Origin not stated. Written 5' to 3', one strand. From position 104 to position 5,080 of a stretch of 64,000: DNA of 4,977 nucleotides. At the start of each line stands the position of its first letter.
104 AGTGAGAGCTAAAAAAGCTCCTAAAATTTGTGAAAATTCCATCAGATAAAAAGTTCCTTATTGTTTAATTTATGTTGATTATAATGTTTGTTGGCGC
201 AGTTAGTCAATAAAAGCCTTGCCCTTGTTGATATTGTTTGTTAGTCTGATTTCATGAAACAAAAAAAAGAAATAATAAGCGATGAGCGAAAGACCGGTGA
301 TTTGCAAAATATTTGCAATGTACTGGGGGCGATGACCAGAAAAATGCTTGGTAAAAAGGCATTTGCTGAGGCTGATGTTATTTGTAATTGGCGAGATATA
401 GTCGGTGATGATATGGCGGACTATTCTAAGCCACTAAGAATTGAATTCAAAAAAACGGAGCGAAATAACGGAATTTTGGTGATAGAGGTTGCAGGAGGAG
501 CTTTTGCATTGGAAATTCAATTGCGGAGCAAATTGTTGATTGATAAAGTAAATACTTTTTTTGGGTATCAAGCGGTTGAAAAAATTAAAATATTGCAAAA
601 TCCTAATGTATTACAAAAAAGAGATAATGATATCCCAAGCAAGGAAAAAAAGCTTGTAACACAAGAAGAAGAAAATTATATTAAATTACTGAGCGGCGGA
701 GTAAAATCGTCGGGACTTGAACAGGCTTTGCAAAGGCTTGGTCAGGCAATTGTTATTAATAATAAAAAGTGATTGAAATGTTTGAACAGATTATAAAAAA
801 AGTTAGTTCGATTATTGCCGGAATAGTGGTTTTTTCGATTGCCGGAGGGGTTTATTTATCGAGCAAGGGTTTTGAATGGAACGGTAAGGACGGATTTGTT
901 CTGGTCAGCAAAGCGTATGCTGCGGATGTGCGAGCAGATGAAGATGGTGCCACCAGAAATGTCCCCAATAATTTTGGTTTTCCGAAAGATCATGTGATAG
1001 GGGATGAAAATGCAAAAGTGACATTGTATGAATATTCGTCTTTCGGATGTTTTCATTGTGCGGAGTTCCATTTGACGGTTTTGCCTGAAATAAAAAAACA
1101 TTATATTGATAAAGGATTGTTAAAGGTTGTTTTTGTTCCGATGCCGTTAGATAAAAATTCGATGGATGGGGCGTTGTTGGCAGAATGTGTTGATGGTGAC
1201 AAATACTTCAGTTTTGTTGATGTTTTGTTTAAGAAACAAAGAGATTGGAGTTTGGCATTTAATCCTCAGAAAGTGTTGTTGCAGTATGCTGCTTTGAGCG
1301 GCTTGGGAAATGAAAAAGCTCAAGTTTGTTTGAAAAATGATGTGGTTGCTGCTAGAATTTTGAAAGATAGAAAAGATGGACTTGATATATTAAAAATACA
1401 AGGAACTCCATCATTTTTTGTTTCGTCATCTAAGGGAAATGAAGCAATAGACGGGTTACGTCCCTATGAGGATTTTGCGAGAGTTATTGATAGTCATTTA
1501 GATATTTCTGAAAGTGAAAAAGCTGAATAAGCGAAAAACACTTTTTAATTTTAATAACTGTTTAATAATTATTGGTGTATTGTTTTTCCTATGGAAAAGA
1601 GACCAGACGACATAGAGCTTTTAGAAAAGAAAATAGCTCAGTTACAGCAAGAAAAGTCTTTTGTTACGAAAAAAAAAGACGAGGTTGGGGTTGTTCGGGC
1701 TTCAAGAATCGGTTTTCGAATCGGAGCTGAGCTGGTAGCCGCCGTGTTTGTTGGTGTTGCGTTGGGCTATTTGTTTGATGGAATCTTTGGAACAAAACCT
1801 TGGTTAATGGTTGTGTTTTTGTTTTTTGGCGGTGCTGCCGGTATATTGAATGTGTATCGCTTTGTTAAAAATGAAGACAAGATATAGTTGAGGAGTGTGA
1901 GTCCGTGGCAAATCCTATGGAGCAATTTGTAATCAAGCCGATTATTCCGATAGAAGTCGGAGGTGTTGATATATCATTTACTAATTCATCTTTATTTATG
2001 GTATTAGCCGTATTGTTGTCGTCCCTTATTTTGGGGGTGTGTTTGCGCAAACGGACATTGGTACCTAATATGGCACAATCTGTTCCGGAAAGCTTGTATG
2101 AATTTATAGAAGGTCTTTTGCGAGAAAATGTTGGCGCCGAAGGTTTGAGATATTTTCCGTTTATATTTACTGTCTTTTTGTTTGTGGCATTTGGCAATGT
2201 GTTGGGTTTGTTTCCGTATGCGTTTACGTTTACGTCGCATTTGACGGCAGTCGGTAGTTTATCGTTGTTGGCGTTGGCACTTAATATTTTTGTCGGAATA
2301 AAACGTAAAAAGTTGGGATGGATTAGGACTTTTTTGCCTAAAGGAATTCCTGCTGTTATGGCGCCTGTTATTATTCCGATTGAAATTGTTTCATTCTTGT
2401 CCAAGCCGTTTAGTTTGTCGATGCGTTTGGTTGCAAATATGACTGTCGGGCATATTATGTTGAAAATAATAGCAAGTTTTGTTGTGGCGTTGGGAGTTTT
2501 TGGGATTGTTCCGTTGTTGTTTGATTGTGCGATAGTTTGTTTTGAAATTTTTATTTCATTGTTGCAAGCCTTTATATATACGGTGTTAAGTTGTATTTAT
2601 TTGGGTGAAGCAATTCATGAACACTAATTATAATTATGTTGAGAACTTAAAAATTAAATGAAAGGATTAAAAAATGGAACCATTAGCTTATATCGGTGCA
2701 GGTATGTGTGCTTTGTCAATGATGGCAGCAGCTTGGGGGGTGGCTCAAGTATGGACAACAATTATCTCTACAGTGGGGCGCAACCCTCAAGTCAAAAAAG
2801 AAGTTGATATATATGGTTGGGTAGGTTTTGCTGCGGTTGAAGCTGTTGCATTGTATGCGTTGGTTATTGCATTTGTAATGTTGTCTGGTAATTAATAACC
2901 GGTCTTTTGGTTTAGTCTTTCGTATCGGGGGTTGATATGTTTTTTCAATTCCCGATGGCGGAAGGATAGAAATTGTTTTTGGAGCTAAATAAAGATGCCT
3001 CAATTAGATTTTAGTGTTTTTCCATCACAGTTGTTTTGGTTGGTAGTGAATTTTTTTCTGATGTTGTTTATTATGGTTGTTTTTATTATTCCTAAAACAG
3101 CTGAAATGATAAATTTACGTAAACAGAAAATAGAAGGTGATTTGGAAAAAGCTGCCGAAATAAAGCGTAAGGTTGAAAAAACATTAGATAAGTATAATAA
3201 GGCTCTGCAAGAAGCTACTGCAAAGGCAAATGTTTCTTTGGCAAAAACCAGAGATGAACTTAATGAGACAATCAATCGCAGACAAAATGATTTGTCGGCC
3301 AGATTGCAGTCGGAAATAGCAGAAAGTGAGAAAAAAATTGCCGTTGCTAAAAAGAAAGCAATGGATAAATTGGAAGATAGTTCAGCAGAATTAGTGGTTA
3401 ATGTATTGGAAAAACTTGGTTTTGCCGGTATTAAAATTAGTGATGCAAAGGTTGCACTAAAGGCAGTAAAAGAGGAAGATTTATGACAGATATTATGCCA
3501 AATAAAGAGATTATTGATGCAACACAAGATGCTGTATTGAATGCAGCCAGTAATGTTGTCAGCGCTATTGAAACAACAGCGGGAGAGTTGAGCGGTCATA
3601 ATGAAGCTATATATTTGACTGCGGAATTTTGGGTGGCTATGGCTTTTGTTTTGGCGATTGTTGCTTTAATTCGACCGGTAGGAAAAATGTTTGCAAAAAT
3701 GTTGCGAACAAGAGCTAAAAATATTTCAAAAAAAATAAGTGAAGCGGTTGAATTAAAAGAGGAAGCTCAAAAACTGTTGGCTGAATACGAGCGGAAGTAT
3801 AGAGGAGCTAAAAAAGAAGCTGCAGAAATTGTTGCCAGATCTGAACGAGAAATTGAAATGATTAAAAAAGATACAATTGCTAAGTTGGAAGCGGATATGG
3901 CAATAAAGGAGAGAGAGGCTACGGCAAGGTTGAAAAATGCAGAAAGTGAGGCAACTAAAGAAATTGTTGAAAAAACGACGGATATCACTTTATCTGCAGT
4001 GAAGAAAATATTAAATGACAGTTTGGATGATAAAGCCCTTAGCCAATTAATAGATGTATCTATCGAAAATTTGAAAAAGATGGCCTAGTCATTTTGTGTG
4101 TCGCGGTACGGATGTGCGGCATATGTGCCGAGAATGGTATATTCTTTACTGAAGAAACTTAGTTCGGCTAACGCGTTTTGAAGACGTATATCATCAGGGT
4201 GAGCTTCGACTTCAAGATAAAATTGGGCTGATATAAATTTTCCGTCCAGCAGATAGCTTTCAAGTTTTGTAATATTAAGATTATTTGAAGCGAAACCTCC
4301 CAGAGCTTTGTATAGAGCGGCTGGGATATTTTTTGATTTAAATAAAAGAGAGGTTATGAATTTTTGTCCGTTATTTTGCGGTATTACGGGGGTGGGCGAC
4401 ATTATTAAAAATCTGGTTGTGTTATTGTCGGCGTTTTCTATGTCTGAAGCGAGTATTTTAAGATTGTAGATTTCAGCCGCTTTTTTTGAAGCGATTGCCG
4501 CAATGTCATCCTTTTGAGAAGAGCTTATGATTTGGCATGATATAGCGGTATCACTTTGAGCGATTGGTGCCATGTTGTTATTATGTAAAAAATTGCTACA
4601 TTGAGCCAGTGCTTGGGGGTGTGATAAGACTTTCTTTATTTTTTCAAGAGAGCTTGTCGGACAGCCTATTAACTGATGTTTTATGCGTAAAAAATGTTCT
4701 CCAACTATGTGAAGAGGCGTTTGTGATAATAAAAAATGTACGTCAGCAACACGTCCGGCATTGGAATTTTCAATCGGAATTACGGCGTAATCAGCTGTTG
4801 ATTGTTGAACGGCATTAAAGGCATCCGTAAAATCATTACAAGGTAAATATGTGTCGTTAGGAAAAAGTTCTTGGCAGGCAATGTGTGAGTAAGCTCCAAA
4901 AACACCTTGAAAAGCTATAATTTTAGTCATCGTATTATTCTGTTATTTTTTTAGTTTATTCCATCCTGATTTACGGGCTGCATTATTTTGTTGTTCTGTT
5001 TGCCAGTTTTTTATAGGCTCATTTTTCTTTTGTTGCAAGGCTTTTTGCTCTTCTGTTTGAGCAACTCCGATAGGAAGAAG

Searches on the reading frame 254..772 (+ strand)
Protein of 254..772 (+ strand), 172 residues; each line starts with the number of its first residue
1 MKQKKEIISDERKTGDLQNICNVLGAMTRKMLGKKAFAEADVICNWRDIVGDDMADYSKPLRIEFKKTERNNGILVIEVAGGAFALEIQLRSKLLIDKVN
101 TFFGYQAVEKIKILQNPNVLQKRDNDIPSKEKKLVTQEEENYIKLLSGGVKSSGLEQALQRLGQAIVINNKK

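Call 26: search_protein_families(library=pfam, proteins=[window:254-772:+], max_evalue=0.00001)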
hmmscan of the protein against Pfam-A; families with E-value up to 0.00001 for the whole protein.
window:254-772:+ (172 aa): 1 family
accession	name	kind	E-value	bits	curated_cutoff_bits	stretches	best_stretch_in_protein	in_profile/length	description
PF05258.17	DciA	-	1.3e-16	61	24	1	23-113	5-89/89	Dna[CI] antecedent, DciA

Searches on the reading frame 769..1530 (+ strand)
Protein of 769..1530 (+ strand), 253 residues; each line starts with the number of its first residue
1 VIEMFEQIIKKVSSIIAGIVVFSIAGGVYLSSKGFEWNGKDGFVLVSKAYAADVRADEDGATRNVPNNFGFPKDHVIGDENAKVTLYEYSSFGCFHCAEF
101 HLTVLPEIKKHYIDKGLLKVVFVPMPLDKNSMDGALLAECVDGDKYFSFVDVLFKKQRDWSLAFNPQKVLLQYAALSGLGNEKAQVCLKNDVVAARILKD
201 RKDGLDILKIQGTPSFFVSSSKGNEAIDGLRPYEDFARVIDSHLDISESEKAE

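Call 26: search_protein_families(library=pfam, proteins=[window:769-1530:+], max_evalue=0.00001)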
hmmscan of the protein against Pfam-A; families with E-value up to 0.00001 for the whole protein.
window:769-1530:+ (253 aa): 1 family
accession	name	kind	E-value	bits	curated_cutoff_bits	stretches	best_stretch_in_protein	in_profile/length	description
PF13462.12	Thioredoxin_4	-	1.5e-30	107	23.2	1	73-241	4-164/165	Thioredoxin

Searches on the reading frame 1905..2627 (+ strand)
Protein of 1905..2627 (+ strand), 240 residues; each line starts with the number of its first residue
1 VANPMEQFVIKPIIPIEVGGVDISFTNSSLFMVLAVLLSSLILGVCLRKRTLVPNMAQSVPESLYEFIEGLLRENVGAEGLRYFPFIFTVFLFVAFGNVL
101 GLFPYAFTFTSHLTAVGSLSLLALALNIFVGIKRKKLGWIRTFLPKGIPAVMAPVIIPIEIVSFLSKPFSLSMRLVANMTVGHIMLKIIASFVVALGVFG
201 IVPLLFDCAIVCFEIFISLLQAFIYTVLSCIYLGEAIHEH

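Call 26: search_protein_families(library=pfam, proteins=[window:1905-2627:+], max_evalue=0.00001)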
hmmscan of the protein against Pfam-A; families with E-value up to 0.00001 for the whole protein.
window:1905-2627:+ (240 aa): 1 family
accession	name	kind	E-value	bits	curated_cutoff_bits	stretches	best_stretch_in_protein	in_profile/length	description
PF00119.25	ATP-synt_A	-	1.5e-54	185.6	33.9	1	30-233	2-216/217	ATP synthase A chain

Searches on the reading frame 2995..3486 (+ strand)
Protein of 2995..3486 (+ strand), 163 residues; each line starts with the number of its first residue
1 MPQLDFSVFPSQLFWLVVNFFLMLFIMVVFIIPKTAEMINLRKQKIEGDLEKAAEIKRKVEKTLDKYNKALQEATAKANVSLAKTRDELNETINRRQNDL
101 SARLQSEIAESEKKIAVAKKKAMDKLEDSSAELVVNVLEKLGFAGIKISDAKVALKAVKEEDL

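Call 26: search_protein_families(library=pfam, proteins=[window:2995-3486:+], max_evalue=0.00001)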
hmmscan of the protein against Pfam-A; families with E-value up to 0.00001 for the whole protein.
window:2995-3486:+ (163 aa): 2 families
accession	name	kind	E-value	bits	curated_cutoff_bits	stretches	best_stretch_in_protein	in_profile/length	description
PF00430.23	ATP-synt_B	-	1.7e-19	70.6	28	1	13-141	2-130/132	ATP synthase B/B' CF(0)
PF02326.20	YMF19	-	1.9e-12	48.3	22.6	1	2-79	1-76/84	Plant ATP synthase F0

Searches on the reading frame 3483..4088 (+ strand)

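Call 26: search_protein_families(library=pfam, proteins=[window:3483-4088:+], max_evalue=0.00001)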
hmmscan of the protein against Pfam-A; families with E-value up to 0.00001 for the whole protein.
window:3483-4088:+ (201 aa): 2 families
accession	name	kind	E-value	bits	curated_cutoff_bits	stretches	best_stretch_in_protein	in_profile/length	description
PF00430.23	ATP-synt_B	-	6.5e-17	62.3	28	1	49-177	3-131/132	ATP synthase B/B' CF(0)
PF05405.19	Mt_ATP-synt_B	-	7.4e-08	32.7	21.7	1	46-195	14-160/163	Mitochondrial ATP synthase B chain precursor (ATP-synt_B)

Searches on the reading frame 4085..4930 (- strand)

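Call 26: search_protein_families(library=pfam, proteins=[window:4085-4930:-], max_evalue=0.00001)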
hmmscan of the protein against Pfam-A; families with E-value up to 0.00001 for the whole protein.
window:4085-4930:- (281 aa): 1 family
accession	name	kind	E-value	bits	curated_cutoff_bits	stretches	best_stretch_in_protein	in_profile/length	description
PF00800.23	PDT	-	2.3e-60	203.9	25.2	1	5-178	1-177/181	Prephenate dehydratase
